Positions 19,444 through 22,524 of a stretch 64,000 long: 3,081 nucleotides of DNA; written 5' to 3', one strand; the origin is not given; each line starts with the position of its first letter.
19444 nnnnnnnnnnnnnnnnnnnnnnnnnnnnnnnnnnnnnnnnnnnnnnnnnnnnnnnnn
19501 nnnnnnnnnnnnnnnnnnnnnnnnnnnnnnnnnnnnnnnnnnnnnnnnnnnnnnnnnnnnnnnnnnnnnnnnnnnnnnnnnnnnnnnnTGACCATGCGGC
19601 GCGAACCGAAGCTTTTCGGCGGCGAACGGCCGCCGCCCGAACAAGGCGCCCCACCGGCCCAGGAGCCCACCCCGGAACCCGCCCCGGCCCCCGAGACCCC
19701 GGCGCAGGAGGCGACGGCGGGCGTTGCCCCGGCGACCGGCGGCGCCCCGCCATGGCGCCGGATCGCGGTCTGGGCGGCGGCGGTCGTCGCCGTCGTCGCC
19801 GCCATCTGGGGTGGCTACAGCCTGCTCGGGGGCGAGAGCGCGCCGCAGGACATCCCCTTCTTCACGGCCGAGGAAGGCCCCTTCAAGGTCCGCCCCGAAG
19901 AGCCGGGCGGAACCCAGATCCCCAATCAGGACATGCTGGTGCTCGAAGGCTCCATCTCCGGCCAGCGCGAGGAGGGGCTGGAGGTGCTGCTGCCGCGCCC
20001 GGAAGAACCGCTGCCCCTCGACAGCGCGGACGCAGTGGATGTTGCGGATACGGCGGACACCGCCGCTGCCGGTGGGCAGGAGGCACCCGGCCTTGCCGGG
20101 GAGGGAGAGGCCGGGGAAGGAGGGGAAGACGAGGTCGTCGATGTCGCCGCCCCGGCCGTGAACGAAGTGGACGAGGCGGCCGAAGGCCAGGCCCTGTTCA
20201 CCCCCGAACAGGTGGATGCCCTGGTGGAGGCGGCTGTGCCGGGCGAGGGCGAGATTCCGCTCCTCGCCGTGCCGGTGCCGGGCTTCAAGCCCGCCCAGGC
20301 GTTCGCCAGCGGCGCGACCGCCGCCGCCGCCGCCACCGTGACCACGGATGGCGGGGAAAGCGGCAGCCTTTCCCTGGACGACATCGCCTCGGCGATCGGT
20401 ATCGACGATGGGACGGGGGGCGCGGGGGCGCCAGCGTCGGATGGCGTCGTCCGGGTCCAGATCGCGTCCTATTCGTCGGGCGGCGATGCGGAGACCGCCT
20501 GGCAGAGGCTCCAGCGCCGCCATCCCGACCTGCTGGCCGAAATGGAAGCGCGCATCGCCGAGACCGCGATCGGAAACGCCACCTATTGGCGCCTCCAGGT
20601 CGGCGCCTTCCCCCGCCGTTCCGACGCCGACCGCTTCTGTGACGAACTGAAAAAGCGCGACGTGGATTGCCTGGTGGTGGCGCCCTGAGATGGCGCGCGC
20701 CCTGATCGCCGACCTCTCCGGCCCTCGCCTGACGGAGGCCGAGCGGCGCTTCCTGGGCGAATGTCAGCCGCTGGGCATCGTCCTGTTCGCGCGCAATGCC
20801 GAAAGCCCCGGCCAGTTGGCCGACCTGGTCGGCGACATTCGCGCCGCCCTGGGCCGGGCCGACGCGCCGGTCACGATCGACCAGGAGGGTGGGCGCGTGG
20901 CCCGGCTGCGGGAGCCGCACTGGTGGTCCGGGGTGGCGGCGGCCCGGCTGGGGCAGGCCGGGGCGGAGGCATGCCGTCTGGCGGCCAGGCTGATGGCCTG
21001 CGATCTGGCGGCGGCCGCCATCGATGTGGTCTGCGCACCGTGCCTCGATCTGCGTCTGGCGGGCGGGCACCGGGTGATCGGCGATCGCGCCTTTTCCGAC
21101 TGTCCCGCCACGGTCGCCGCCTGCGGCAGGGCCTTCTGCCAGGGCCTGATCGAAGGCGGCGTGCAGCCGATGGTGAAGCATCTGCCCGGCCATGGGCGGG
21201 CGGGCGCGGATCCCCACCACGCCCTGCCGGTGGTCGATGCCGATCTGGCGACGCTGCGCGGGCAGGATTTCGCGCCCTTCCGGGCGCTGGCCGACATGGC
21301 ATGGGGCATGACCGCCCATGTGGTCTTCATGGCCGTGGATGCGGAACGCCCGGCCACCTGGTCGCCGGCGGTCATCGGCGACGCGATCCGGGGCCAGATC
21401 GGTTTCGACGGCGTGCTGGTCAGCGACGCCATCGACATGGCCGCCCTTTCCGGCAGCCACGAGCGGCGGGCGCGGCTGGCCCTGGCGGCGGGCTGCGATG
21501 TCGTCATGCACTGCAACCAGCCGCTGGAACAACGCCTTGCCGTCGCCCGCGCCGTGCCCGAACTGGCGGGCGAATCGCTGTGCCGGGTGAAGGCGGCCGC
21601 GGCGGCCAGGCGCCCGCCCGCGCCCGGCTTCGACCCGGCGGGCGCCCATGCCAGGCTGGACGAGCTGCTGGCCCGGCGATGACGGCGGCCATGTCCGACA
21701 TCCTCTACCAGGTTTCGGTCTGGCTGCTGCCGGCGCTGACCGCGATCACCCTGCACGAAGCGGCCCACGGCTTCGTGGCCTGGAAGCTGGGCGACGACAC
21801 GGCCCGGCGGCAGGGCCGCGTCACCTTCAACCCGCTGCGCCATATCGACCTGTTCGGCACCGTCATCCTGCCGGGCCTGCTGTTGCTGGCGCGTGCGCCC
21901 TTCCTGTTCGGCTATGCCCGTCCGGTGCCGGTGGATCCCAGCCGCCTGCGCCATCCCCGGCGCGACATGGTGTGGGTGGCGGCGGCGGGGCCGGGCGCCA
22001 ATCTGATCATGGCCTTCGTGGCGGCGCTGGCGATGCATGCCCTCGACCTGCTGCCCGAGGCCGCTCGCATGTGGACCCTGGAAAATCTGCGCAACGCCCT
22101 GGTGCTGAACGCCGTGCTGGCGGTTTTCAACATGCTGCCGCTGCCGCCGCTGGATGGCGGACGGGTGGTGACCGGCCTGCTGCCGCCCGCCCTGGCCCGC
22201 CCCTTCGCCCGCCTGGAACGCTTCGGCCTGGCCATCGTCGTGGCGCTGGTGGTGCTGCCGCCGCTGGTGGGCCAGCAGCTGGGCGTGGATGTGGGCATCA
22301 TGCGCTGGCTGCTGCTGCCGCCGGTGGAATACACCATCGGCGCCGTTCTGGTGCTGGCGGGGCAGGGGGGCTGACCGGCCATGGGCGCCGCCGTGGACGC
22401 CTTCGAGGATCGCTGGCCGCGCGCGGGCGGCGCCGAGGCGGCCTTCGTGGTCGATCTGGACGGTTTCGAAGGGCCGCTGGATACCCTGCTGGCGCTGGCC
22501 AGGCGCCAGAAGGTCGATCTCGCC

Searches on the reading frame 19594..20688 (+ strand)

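Call 43: search_protein_families(library=pfam, proteins=[window:19594-20688:+], max_evalue=0.001)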
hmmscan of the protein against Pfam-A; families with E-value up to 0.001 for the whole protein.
window:19594-20688:+ (364 aa): 1 family
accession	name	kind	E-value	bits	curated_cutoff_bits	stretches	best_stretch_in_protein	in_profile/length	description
PF05036.18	SPOR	-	6e-14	52.6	21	1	284-362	3-75/76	SPOR domain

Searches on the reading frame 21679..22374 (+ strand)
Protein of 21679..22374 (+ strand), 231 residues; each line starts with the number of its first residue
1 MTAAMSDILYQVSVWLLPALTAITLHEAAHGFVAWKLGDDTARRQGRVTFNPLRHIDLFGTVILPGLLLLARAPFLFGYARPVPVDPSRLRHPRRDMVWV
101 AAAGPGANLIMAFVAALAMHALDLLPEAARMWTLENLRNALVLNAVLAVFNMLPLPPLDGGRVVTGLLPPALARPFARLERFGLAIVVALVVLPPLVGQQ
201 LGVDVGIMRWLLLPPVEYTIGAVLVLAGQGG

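Call 39: search_protein_families(library=pfam, proteins=[window:21679-22374:+], max_evalue=0.00001)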
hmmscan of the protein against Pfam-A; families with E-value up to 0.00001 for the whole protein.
window:21679-22374:+ (231 aa): 1 family
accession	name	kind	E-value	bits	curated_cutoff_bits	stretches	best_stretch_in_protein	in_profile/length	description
PF02163.28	Peptidase_M50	-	4.8e-14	52.7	27.2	1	137-193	163-220/221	Peptidase family M50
